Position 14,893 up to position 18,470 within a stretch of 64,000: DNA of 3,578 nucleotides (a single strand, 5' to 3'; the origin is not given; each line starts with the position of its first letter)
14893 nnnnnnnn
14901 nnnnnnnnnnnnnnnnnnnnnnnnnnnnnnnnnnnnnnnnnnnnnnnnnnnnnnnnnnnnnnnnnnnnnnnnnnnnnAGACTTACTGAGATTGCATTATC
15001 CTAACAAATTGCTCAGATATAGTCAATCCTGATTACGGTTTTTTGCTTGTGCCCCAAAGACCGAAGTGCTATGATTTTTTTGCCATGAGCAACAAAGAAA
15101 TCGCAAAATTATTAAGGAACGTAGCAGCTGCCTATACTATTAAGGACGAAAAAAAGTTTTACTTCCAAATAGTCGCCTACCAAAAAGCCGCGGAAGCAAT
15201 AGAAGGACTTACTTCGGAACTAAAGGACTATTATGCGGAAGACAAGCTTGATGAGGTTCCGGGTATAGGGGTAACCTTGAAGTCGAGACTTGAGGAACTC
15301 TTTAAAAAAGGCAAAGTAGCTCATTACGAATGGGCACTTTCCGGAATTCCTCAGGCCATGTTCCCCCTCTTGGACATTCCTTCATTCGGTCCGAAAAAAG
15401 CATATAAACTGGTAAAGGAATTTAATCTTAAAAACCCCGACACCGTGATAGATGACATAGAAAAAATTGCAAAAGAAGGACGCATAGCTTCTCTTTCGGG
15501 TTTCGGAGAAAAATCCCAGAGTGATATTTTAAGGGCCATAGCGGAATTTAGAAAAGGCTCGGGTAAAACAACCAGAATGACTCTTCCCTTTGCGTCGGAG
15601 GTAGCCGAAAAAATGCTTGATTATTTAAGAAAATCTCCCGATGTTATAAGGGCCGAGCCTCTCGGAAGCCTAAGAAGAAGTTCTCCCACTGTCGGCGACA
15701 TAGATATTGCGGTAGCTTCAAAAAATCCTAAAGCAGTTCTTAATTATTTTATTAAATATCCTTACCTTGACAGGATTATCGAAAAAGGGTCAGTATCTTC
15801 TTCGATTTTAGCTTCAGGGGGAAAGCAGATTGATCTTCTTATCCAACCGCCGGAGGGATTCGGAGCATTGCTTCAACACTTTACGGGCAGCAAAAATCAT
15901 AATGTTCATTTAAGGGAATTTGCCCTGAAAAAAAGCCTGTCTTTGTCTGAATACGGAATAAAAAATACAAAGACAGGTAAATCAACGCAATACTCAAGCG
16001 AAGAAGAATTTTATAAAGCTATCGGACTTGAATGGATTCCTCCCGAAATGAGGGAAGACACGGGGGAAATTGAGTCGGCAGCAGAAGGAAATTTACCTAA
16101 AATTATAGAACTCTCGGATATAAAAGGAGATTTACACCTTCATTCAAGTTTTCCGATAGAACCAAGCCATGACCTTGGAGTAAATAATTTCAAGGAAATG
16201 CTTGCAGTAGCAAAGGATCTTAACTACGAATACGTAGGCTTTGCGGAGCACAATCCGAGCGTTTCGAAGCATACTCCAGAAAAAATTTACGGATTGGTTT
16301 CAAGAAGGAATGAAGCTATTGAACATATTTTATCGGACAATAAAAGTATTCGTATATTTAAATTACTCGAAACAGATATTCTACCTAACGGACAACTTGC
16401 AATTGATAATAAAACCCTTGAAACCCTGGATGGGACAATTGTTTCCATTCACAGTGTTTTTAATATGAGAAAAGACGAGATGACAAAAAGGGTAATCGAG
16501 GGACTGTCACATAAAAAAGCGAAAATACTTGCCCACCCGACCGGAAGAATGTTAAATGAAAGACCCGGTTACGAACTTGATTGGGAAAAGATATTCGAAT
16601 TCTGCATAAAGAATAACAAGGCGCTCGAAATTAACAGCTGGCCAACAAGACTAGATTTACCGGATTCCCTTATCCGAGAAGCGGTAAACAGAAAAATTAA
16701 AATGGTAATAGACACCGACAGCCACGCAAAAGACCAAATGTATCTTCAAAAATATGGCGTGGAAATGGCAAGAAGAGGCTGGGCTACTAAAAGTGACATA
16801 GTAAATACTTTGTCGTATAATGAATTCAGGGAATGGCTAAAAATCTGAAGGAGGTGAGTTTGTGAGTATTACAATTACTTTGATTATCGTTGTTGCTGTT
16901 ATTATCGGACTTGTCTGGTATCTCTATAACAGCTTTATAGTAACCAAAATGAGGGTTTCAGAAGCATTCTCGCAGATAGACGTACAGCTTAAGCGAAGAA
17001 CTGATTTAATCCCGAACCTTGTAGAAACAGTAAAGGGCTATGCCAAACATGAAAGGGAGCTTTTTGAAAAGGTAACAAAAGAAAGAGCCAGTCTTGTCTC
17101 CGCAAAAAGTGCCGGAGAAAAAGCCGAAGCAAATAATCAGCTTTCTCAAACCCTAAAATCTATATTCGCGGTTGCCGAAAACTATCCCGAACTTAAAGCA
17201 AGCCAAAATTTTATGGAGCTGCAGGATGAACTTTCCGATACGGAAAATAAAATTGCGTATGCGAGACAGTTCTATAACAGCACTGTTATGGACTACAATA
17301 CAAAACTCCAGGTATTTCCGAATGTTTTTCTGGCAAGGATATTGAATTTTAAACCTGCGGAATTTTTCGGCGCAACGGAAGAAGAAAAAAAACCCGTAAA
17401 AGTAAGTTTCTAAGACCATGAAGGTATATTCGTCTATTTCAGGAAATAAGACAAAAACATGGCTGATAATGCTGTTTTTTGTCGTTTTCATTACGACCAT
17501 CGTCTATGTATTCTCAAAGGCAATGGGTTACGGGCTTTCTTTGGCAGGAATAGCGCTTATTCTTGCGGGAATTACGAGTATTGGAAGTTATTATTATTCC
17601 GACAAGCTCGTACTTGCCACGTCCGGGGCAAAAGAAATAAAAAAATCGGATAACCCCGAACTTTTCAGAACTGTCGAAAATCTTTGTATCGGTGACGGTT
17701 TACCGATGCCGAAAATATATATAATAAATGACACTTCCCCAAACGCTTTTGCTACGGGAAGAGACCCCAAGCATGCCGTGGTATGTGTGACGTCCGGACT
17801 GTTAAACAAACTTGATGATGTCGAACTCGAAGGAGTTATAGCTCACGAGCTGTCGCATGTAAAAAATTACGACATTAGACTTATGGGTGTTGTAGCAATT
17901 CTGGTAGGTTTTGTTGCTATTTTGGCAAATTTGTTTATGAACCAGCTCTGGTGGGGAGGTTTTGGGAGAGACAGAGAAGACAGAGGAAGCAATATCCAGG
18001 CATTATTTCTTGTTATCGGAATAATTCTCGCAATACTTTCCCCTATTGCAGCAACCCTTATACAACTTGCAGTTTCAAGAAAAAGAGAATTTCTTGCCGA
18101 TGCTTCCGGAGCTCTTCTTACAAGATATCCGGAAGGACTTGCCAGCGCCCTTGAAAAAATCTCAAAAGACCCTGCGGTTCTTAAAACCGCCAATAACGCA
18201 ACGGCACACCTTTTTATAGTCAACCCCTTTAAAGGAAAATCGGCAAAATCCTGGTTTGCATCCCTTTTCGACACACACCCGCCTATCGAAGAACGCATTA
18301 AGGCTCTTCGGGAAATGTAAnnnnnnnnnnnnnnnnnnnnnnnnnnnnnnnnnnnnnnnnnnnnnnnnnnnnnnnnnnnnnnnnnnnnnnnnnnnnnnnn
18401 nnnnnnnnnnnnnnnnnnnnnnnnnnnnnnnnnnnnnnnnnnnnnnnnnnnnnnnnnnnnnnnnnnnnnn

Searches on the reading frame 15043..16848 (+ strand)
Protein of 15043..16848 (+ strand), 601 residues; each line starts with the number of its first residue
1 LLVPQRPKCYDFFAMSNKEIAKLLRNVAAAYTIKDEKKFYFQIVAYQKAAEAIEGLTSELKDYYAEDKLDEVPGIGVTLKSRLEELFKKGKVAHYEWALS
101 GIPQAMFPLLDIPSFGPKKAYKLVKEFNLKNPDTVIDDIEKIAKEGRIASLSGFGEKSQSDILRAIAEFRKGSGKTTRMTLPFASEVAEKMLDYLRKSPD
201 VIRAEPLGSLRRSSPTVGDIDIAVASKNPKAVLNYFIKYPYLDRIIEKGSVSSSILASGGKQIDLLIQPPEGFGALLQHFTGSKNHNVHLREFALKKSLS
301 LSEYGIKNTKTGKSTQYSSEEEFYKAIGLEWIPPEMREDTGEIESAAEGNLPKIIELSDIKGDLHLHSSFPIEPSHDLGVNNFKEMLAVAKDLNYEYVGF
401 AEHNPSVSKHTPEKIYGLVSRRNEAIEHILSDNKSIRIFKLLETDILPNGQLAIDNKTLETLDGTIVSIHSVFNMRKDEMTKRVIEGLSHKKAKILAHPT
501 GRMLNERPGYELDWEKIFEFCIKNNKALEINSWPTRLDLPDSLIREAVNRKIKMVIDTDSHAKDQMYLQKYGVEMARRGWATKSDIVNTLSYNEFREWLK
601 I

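Call 11: search_protein_families(library=pfam, proteins=[window:15043-16848:+], max_evalue=0.001)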
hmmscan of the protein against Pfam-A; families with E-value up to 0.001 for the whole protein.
window:15043-16848:+ (601 aa): 3 families
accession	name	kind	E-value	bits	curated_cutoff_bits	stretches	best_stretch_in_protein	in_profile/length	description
PF14791.11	DNA_pol_B_thumb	-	1.8e-22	79.4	25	1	277-338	2-63/63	DNA polymerase beta thumb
PF14716.13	HHH_8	-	7.4e-12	45.9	30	1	15-91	1-72/73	Helix-hairpin-helix domain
PF02811.25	PHP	-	1.3e-05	26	26.4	1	363-532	1-163/164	PHP domain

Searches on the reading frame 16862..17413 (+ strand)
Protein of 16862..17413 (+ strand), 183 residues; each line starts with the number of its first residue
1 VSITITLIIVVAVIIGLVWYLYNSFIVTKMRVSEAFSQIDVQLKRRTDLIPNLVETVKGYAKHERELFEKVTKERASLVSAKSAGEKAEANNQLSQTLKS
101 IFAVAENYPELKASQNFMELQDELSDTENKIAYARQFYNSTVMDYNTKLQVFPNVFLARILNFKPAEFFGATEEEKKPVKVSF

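Call 88: search_protein_families(library=ncbifam, proteins=[window:16862-17413:+], max_evalue=0.001)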
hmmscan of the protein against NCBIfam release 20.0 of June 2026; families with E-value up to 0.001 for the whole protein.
window:16862-17413:+ (183 aa): 1 family
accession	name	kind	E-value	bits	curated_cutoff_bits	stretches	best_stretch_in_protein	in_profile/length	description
NF040966.1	MamQ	equivalog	7.9e-29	100.7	250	2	89-176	107-194/221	magnetosome protein MamQ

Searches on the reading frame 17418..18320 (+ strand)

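Call 11: search_protein_families(library=pfam, proteins=[window:17418-18320:+], max_evalue=0.001)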
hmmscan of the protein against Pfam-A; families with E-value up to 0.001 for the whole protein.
window:17418-18320:+ (300 aa): 1 family
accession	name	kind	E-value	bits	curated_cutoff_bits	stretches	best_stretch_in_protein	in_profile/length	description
PF01435.24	Peptidase_M48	-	1.8e-32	113.1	20.3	1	78-299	3-184/186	Peptidase family M48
